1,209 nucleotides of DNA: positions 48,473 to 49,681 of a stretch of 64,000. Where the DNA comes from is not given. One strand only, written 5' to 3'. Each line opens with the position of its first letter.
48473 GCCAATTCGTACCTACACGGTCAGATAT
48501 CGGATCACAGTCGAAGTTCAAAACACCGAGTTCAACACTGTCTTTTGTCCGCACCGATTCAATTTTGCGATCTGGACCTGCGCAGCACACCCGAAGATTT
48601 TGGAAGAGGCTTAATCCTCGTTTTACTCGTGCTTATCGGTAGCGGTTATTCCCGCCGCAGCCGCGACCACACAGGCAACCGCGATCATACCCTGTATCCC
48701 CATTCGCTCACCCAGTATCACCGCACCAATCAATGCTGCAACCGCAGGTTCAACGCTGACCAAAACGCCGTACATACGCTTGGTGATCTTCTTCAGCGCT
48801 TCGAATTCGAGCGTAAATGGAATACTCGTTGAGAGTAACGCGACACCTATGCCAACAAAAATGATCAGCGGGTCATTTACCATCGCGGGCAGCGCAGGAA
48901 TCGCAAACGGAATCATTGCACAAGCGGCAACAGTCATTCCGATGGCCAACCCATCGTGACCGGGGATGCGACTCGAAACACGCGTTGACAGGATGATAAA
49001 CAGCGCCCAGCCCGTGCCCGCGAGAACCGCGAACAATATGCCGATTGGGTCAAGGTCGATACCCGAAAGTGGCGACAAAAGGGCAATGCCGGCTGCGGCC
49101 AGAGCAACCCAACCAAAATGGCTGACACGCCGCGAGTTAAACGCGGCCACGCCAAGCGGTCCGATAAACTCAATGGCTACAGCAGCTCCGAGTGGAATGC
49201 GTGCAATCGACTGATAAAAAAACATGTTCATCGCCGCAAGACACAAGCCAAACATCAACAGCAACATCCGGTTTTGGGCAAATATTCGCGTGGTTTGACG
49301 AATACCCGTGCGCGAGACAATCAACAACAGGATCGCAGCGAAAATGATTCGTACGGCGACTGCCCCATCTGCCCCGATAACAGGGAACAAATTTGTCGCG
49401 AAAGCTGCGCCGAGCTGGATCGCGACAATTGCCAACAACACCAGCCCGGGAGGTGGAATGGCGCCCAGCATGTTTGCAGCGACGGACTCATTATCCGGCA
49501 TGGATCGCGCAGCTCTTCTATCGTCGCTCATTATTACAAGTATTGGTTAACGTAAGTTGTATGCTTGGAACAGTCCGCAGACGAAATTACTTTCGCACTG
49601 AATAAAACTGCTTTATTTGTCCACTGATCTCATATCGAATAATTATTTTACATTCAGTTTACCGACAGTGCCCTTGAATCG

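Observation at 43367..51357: AT-rich island: three FemAB-like GNAT paralogs, HupE Ni/Co permease, DUF4198-like secreted protein, EamA exporter and a Cys-less AsnB-like amidotransferase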

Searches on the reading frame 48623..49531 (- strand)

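Call 3: search_protein_families(library=pfam, proteins=[window:48623-49531:-], max_evalue=0.01)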
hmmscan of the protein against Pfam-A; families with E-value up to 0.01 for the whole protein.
window:48623-49531:- (302 aa): 1 family
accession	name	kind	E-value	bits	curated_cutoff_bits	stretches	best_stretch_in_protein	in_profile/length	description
PF00892.27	EamA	-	8.6e-18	65.4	28.2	1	163-296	2-134/135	EamA-like transporter family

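Call 4: search_protein_families(library=ncbifam, proteins=[window:48623-49531:-], max_evalue=0.01)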
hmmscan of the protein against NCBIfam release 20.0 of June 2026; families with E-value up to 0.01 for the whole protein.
window:48623-49531:- (302 aa): 3 families
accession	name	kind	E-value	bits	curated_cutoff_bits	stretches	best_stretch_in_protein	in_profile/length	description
NF007823.0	PRK10532.1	equivalog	1.7e-58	198.1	354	1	29-301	15-285/295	threonine/homoserine exporter RhtA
TIGR00950.1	2A78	equivalog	4.2e-18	65.7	230.2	1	57-292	21-263/264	carboxylate/amino acid/amine transporter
NF008432.0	PRK11272.1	equivalog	0.0032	16.7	270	1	133-297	123-287/294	drug/metabolite exporter YedA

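Call 10: search_protein_families(library=padloc, proteins=[window:48623-49531:-], max_evalue=0.01)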
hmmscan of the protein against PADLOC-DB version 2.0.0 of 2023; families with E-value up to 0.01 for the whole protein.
window:48623-49531:- (302 aa): 0 families

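Call 11: search_protein_families(library=phrogs, proteins=[window:48623-49531:-], max_evalue=0.01)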
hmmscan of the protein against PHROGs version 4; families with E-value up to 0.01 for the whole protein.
window:48623-49531:- (302 aa): 1 family
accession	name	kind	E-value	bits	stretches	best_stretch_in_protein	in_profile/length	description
phrog_17492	-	unknown function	1.1e-06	29.2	1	57-291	37-283/310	-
